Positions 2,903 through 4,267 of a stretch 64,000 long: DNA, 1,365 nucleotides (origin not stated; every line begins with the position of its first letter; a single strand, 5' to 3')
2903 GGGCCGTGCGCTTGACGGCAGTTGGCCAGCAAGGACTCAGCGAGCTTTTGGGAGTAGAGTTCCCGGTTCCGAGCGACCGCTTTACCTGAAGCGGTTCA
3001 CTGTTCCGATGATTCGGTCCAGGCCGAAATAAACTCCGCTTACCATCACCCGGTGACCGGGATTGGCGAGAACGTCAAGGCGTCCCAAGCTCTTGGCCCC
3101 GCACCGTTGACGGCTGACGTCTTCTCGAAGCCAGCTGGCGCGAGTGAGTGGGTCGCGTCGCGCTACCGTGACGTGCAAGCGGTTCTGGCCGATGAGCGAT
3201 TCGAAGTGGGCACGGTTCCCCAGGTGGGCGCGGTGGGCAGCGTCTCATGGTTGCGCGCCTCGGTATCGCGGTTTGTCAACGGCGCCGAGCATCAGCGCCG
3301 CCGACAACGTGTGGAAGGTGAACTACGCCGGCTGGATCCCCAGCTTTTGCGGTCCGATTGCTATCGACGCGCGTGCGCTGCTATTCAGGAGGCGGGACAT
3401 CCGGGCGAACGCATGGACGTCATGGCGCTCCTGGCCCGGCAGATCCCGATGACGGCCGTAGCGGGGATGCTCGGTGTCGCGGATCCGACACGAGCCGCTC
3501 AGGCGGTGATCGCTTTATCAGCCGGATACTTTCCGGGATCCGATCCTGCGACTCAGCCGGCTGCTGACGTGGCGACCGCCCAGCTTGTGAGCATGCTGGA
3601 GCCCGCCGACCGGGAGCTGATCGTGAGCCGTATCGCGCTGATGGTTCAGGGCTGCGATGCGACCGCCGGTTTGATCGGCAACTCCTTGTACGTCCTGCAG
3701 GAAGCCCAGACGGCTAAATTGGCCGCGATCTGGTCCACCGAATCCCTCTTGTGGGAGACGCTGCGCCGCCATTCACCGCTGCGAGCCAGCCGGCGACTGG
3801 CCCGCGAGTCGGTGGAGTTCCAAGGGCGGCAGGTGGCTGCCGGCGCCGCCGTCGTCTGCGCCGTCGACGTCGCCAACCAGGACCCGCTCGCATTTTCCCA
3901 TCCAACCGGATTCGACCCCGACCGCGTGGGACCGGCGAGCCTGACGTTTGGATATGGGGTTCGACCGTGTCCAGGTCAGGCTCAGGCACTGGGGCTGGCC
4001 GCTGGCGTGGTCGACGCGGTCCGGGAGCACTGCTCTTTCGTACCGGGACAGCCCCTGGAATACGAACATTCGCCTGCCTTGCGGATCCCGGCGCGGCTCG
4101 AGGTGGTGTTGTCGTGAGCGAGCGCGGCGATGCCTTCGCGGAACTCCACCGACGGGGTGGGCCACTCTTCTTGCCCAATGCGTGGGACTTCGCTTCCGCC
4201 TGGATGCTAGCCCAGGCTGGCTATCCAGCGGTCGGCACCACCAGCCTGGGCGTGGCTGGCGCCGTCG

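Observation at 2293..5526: ArsR-headed mini-operon: compact P450, PEP-mutase/isocitrate-lyase-superfamily enzyme and a serine hydrolase, with overlapping junctions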

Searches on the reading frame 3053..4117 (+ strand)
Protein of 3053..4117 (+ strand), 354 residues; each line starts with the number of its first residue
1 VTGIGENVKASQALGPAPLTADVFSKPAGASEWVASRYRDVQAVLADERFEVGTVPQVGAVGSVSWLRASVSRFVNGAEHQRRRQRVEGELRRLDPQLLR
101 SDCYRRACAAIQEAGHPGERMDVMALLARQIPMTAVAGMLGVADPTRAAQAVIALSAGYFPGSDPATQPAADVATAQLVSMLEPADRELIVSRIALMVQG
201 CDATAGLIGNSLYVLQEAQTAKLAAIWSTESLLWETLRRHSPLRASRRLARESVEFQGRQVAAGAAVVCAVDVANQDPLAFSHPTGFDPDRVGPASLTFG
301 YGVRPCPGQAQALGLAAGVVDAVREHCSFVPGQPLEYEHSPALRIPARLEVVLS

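Call 3: search_protein_families(library=pfam, proteins=[window:3053-4117:+], max_evalue=0.01)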
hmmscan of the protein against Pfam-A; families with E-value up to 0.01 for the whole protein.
window:3053-4117:+ (354 aa): 1 family
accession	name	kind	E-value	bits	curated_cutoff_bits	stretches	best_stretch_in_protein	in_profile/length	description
PF00067.27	p450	-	1.1e-10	41.3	22.8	1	220-310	315-415/462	Cytochrome P450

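Call 4: search_protein_families(library=ncbifam, proteins=[window:3053-4117:+], max_evalue=0.01)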
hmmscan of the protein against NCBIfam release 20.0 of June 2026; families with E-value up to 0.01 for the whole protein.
window:3053-4117:+ (354 aa): 9 families
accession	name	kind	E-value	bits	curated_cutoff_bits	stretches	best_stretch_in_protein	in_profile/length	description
TIGR04515.1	P450_rel_GT_act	subfamily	2.1e-23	83.3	343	1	32-351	53-385/386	P450-derived glycosyltransferase activator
NF041177.1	Cyp119_Thmprot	equivalog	3.1e-12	46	680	1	193-312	205-325/368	cytochrome P450 Cyp119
TIGR04538.1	P450_cycloAA_1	subfamily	2.3e-11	43.2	500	1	230-308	259-347/395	cytochrome P450, cyclodipeptide synthase-associated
NF045816.1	PentlenlactSyn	equivalog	1.1e-10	40.8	700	1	231-312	269-351/396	pentalenolactone synthase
NF041802.1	P450_SolI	exception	2.4e-10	39.4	850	1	194-310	258-378/424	solanimycin biosynthesis cytochrome P450 SolI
NF050147.1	aminopyruv_ApyO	equivalog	1.9e-07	30.1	525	1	225-323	285-389/444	RiPP biosynthesis cytochrome P450 ApyO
TIGR04458.1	CYP450_TxtE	equivalog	7.8e-07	28.1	500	1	235-309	282-357/403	4-nitrotryptophan synthase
NF045812.1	PentlenOxigase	equivalog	5.8e-06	25.4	800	1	221-296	294-369/444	pentalenene oxygenase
NF051859.1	AlbFlvMonOxTrpSyn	equivalog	6.8e-05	21.6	700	1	223-315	314-415/457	bifunctional albaflavenone monooxygenase/terpene synthase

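Call 7: search_solved_structures(query=window:3053-4117:+, max_evalue=0.001, show_alignments=2)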
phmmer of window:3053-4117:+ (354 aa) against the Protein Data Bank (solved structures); distinct sequences matched with E-value up to 0.001: 315 (the best 60 are shown).
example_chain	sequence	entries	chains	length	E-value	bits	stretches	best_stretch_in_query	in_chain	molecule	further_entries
8gue_A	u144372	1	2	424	1.9e-17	66.7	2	186-328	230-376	Cytochrome P450 monooxygenase PikC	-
7xbm_A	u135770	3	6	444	2.3e-17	66.5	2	186-328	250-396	Cytochrome P450 monooxygenase PikC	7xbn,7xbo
2whw_A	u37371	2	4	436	2.4e-17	66.4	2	186-328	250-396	CYTOCHROME P450 MONOOXYGENASE | CYTOCHROME P450 HYDROXYLASE PIKC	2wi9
2vz7_A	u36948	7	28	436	2.4e-17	66.4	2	186-328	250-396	CYTOCHROME P450 MONOOXYGENASE | CYTOCHROME P450 HYDROXYLASE PIKC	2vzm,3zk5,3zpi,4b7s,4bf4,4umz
2bvj_A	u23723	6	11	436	2.5e-17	66.3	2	186-328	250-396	CYTOCHROME P450 MONOOXYGENASE | CYTOCHROME P450 HYDROXYLASE PIKC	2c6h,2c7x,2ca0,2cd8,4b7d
3wvs_A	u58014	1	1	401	3.8e-16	62.4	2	167-311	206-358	Putative monooxygenase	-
9ln5_A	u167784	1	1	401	5.2e-16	62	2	167-311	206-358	Putative monooxygenase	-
6m4p_A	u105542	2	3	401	1.8e-15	60.2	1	17-310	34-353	Cytochrome P450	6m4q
4z5p_A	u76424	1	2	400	2e-15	60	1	26-350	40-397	Cytochrome P450 hydroxylase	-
1pkf_A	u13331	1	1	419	3.7e-15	59.2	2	186-314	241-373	cytochrome p450EpoK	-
1q5d_A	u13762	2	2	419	4.9e-15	58.8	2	186-314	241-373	P450 epoxidase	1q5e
5uhu_A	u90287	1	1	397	7.7e-15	58.1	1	26-312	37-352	Mycinamicin IV hydroxylase/epoxidase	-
3zsn_A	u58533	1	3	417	8.7e-15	58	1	26-312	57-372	P-450-LIKE PROTEIN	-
2y46_A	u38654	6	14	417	9.9e-15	57.8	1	26-312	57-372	P-450-LIKE PROTEIN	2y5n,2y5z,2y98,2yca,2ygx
4aw3_A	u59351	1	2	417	1.1e-14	57.6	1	26-312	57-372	P-450-LIKE PROTEIN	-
5cje_A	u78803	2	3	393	1.4e-14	57.3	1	28-327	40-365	Cytochrome P450 hydroxylase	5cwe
6l39_A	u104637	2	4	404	2.4e-14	56.5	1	186-309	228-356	Cytochrome P450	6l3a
8fz8_A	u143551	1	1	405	2.7e-14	56.3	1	183-344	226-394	Cytochrome P450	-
4l0e_A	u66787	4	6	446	4.1e-14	55.7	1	168-343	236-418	P450 monooxygenase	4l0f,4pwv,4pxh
9vgn_A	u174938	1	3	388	5.9e-14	55.2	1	185-312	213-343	Cytochrome P450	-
9vgm_A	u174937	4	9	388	6e-14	55.2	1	185-312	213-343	Cytochrome P450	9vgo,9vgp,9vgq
9cjg_A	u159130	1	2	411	8e-14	54.8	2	144-319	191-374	Cytochrome P450-G9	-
8jnp_A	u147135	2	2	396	8.7e-14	54.7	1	169-312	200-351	Cytochrome P450 CftA | Cytochrome P450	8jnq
6f0b_A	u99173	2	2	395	1.9e-13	53.5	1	186-313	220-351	Cytochrome P450 monooxygenase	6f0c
5ysm_A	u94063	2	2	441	4.2e-13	52.4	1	148-324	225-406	Cytochrome P450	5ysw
3ejb_B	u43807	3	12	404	4.5e-13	52.3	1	187-314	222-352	Biotin biosynthesis cytochrome P450-like enzyme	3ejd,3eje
8rtv_A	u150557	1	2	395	4.7e-13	52.3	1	75-312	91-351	Cytochrome P450-family protein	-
9lw0_A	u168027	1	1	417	4.7e-13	52.3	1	188-326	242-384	Cytochrome P450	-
7wex_A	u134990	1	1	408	5.6e-13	52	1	29-312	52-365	Cytochrome P450 hydroxylase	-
5li6_A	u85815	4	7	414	9.8e-13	51.2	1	163-310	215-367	Putative cytochrome P450 126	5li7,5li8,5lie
6vzb_A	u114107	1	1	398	2.5e-12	49.9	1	187-323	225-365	cytochrome P450 NasF5053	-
8ho1_A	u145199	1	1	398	3.5e-12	49.4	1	187-323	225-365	Cytochrome P450-F5053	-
7qan_AAA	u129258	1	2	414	3.6e-12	49.4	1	185-310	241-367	Cytochrome P450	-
8hny_A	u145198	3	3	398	3.9e-12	49.3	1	187-323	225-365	Cytochrome P450-F5053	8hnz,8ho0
6vxv_A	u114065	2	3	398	4e-12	49.2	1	187-323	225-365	cytochrome P450 NasF5053 | cytochrome P450-F5053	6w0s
5l90_A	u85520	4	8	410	4.7e-12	49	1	166-311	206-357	Cytochrome P450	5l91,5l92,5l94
6vza_A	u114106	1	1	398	5.3e-12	48.8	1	187-323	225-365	cytochrome P450 NasF5053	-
8w6z_A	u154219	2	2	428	5.5e-12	48.8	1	155-311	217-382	Cytochrome P450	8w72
8z9s_A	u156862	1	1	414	7.1e-12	48.4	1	50-312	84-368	Cytochrome P450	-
3cv9_A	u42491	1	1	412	1.2e-11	47.7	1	29-312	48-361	Cytochrome P450-SU1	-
2zby_A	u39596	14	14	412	1.5e-11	47.3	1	30-312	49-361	Cytochrome P450-SU1 | Vitamin D3 dihydroxylase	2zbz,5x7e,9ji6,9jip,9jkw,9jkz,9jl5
3cv8_A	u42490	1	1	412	2.2e-11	46.8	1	148-312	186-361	Cytochrome P450-SU1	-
2zbx_A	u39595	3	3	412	2.6e-11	46.6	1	148-312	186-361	Cytochrome P450-SU1 | Vitamin D3 dihydroxylase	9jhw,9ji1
7x53_A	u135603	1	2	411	3.5e-11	46.1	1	191-351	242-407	Cytochrome P450 family protein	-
8twu_A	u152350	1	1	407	4.6e-11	45.7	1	189-323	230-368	Cytochrome P450 AspB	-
1egy_A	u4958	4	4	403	7.1e-11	45.1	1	167-311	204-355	CYTOCHROME P450ERYF | CYTOCHROME P450 107A1 | CYTOCHROME P450 ERYF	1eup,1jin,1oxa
5hdi_A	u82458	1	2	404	9.8e-11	44.6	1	150-314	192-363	Cytochrome P450 144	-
3e5l_A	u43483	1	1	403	1e-10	44.6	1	192-312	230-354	Cytochrome P450 (Cytochrome P450 hydroxylase)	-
4mm0_A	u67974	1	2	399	1.3e-10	44.2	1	29-312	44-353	P450-like monooxygenase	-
3aba_A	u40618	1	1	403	1.5e-10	44.1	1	192-312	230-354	Cytochrome P450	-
3e5j_A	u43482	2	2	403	1.7e-10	43.8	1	16-312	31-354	Cytochrome P450 (Cytochrome P450 hydroxylase)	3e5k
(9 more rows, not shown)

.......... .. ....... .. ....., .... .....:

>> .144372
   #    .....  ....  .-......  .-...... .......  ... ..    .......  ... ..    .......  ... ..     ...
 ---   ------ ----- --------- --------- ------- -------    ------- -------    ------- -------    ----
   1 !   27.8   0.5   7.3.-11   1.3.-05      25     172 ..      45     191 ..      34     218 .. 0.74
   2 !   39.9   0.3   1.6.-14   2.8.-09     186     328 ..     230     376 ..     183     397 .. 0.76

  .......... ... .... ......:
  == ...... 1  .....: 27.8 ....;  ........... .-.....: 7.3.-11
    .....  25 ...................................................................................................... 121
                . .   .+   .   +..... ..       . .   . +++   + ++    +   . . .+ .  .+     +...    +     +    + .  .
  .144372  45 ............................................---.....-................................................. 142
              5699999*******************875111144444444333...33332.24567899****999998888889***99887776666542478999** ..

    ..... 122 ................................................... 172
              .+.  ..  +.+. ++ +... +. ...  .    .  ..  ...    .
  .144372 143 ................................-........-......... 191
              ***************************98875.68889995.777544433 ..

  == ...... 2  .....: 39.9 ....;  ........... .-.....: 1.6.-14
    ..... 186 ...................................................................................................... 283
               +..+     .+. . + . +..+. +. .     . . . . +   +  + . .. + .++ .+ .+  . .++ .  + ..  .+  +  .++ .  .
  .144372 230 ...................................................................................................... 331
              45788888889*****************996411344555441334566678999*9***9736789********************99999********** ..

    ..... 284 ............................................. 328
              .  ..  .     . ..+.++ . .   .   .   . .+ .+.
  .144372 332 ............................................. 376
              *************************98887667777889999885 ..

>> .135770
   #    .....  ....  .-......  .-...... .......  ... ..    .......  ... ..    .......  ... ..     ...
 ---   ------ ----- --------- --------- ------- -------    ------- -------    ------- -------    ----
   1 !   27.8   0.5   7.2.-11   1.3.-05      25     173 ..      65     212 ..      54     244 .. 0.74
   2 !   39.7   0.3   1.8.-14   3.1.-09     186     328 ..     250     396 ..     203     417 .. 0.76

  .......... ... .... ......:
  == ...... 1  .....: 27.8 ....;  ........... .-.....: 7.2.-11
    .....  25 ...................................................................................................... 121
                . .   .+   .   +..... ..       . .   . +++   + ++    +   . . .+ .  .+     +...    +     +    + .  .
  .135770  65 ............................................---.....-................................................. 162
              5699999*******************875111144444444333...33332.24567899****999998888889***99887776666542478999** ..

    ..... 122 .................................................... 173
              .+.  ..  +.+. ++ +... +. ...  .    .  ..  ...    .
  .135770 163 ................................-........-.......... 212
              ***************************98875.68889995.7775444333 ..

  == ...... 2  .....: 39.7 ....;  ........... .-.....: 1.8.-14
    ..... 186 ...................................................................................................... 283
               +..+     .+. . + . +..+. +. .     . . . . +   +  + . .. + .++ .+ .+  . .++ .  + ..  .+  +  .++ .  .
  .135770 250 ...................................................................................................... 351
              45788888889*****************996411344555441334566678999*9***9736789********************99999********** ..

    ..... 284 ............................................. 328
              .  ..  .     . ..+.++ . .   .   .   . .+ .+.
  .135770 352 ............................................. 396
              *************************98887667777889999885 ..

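Call 9: find_homologous_proteins(query=window:3053-4117:+, max_evalue=0.00001)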
Query window:3053-4117:+ (354 aa): 184 proteins with E <= 0.00001 among 8000 candidates; the best 120 are listed.
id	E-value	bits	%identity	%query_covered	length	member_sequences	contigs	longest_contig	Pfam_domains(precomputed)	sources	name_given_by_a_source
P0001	2.1e-211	719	95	100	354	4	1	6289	PF00067.28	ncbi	ncbi:MAG: cytochrome P450 [Candidatus Dormiibacterota bacterium]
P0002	7.9e-172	589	82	95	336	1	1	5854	PF00067.28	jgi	jgi:cytochrome P450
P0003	1.5e-140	486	69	95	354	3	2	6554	PF00067.28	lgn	-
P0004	2.9e-119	416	60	97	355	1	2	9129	PF00067.28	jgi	jgi:cytochrome P450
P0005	4.1e-116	406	61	94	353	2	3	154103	PF00067.28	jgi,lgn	jgi:cytochrome P450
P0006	3.9e-111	390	58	93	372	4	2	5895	PF00067.28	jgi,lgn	-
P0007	9.4e-111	388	59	93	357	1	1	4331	PF00067.28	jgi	jgi:cytochrome P450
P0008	2.0e-109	384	57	98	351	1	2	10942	PF00067.28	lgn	-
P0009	3.3e-109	383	57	98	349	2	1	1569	PF00067.28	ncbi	-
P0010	2.1e-107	377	58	92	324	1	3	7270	PF00067.28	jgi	jgi:cytochrome P450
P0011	6.9e-107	376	58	91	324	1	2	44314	PF00067.28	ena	-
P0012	7.4e-106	372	56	95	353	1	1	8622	PF00067.28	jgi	jgi:cytochrome P450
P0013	9.3e-106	372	56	95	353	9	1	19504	PF00067.28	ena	-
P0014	2.1e-105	371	56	93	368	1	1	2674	PF00067.28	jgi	jgi:cytochrome P450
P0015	4.5e-105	370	57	91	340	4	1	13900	PF00067.28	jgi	jgi:cytochrome P450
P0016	1.6e-104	368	56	98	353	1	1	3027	PF00067.28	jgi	jgi:cytochrome P450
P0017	4.1e-104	366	57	94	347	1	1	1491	PF00067.28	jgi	jgi:cytochrome P450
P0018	8.0e-104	366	57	93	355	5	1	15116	PF00067.28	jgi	jgi:cytochrome P450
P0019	9.2e-104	365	58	95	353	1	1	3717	PF00067.28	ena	-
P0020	2.3e-103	364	52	100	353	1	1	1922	PF00067.28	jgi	-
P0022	4.5e-102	360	58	94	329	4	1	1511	PF00067.28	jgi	jgi:cytochrome P450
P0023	1.2e-101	358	56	93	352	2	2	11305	PF00067.28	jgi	jgi:cytochrome P450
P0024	5.2e-101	356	58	92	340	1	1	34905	PF00067.28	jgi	jgi:cytochrome P450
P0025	3.9e-100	353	55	94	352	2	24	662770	PF00067.28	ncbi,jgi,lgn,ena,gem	-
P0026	8.9e-100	352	56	93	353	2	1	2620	PF00067.28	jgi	jgi:cytochrome P450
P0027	1.4e-99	352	62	82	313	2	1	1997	PF00067.28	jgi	jgi:cytochrome P450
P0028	1.5e-99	351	55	93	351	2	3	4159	PF00067.28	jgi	jgi:cytochrome P450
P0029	4.2e-99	350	55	95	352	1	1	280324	PF00067.28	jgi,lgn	jgi:cytochrome P450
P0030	1.2e-98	348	58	93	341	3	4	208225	-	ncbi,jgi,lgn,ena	jgi:cytochrome P450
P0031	2.3e-98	348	58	91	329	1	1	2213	PF00067.28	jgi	jgi:cytochrome P450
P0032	3.6e-98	347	55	90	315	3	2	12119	PF00067.28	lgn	-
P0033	4.0e-98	347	54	92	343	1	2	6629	PF00067.28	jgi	jgi:cytochrome P450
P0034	6.8e-98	346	55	92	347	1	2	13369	PF00067.28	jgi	jgi:cytochrome P450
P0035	7.2e-98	346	58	88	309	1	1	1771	PF00067.28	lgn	-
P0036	5.9e-97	343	55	95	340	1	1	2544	PF00067.28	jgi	jgi:cytochrome P450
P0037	7.4e-97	343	54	91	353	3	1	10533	PF00067.28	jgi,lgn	jgi:cytochrome P450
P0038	1.9e-96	341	56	92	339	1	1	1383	PF00067.28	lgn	-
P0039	3.0e-96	341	56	91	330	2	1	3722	PF00067.28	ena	-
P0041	4.6e-96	340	50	100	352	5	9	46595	PF00067.28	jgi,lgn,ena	jgi:cytochrome P450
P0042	2.8e-95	337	52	92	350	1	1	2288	PF00067.28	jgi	jgi:cytochrome P450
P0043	5.9e-95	336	56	83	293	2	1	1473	PF00067.28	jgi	jgi:cytochrome P450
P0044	1.0e-94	336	55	92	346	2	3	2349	PF00067.28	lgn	-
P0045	2.8e-94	334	51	93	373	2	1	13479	PF00067.28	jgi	jgi:cytochrome P450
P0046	2.8e-93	331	57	93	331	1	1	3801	-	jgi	jgi:cytochrome P450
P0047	2.7e-92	328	56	92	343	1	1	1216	-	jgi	jgi:cytochrome P450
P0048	2.9e-92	328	51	92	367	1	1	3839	PF00067.28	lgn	-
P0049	7.2e-92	326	54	91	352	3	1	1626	PF00067.28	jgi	jgi:cytochrome P450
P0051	8.3e-91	323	53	95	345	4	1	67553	-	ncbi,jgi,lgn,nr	ncbi:MAG TPA: cytochrome P450 [Streptosporangiaceae bacterium]|jgi:cytochrome P450|nr:cytochrome P45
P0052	1.0e-90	322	54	95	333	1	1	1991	-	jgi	jgi:cytochrome P450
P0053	1.1e-90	322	56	93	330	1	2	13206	-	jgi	jgi:cytochrome P450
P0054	2.7e-90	321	50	48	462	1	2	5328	-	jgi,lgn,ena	-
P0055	2.2e-89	318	52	93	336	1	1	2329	PF00067.28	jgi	jgi:cytochrome P450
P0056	2.6e-89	318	54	92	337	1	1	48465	-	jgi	jgi:cytochrome P450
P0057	3.0e-89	318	53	91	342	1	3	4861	PF00067.28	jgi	jgi:cytochrome P450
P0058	4.0e-89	317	53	93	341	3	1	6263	PF00067.28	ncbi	ncbi:MAG TPA: cytochrome P450 [Streptosporangiaceae bacterium]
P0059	8.2e-88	313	54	93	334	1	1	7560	-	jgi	jgi:cytochrome P450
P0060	8.3e-88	313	54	92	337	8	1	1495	-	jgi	jgi:cytochrome P450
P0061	2.0e-87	312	54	83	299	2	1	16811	PF00067.28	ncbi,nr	ncbi:MAG TPA: cytochrome P450 [Pseudonocardiaceae bacterium]|nr:cytochrome P450 [Pseudonocardiaceae 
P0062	2.9e-87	311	50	95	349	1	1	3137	PF00067.28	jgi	jgi:cytochrome P450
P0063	3.4e-87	311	52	91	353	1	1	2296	PF00067.28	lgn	-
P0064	7.0e-87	310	52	91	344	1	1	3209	PF00067.28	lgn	-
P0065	8.3e-87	310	50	94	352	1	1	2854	PF00067.28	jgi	jgi:cytochrome P450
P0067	2.1e-86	308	52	91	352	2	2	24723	PF00067.28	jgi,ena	-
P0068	2.8e-86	308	53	94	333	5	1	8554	-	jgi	jgi:cytochrome P450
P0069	2.8e-86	308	50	91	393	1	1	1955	PF00067.28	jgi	jgi:cytochrome P450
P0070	3.3e-86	308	53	92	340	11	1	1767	-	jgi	jgi:cytochrome P450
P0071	3.6e-86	307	53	92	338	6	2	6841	PF00067.28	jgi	jgi:cytochrome P450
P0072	3.9e-86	307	51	95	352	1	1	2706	PF00067.28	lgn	-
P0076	5.4e-85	304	53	92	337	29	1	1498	-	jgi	jgi:cytochrome P450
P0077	3.3e-84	301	50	91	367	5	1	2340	PF00067.28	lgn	-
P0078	4.6e-84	301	51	91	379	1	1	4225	PF00067.28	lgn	-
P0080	1.7e-83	299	50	92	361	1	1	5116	-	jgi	jgi:cytochrome P450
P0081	7.3e-83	297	47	91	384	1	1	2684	PF00067.28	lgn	-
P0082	7.5e-83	297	49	92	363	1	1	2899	-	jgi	jgi:cytochrome P450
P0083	8.2e-83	296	48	92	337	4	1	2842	PF00067.28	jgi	jgi:cytochrome P450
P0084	2.4e-82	295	51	93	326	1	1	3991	-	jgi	jgi:cytochrome P450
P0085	4.5e-82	294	50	90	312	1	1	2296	PF00067.28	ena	-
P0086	5.9e-82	294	51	92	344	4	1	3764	PF00067.28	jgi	jgi:cytochrome P450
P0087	2.0e-81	292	49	91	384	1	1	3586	PF00067.28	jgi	jgi:cytochrome P450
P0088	3.2e-81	291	49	95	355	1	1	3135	PF00067.28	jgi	jgi:cytochrome P450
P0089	1.4e-80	289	51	83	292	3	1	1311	PF00067.28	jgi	jgi:cytochrome P450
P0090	2.9e-79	285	49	96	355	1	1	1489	-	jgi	jgi:cytochrome P450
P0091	1.6e-78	282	63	65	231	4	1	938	PF00067.28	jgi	jgi:cytochrome P450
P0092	2.0e-78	282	49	91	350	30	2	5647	PF00067.28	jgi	jgi:cytochrome P450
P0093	6.2e-78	280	49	90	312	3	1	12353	PF00067.28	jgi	-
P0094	8.4e-77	277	48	96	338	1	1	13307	-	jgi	jgi:cytochrome P450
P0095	1.1e-76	276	49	91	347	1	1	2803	PF00067.28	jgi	jgi:cytochrome P450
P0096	1.5e-76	276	53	82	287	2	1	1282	PF00067.28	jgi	jgi:cytochrome P450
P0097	4.6e-76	274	61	65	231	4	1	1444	PF00067.28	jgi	jgi:cytochrome P450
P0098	5.0e-74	268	48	91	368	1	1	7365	PF00067.28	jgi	jgi:cytochrome P450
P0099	4.3e-72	261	45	95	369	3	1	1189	PF00067.28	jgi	jgi:cytochrome P450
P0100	1.7e-71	259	46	91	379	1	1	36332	PF00067.28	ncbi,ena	-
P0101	1.1e-70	257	45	90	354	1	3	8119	PF00067.28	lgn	-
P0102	4.4e-70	255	43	97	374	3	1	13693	PF00067.28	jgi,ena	jgi:cytochrome P450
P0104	6.3e-68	248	44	88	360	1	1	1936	-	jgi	jgi:cytochrome P450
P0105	1.4e-66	243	54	62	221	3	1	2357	PF00067.28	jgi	jgi:cytochrome P450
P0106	1.2e-65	240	61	56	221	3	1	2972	PF00067.28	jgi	jgi:cytochrome P450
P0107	1.3e-58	217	43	91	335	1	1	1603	PF00067.28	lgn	-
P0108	2.0e-58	216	47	83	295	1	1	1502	PF00067.28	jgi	jgi:cytochrome P450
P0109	3.5e-57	212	43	91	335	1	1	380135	PF00067.28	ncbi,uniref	ncbi:cytochrome P450 [Micromonospora sp. SL4-19]|uniref:cytochrome P450 n=1 Tax=Micromonospora sp. S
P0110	4.2e-57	212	41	90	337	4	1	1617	PF00067.28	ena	-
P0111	9.2e-57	211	44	66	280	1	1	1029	PF00067.28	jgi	jgi:cytochrome P450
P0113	3.5e-56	209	53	65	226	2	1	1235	-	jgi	jgi:cytochrome P450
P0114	3.3e-55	206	52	65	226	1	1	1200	-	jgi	jgi:cytochrome P450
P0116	6.4e-55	205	41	92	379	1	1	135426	PF00067.28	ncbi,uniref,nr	ncbi:cytochrome P450 [Sphaerisporangium fuscum]|uniref:cytochrome P450 n=1 Tax=Sphaerisporangium fus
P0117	7.7e-55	205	43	90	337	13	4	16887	PF00067.28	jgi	jgi:cytochrome P450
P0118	4.1e-54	202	53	63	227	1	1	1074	PF00067.28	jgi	jgi:cytochrome P450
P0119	2.1e-53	200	43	89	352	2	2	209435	PF00067.28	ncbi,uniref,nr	ncbi:hypothetical protein GCM10023194_26130 [Planotetraspora phitsanulokensis]|uniref:Cytochrome P45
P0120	4.3e-53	199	42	91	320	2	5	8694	PF00067.28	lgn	-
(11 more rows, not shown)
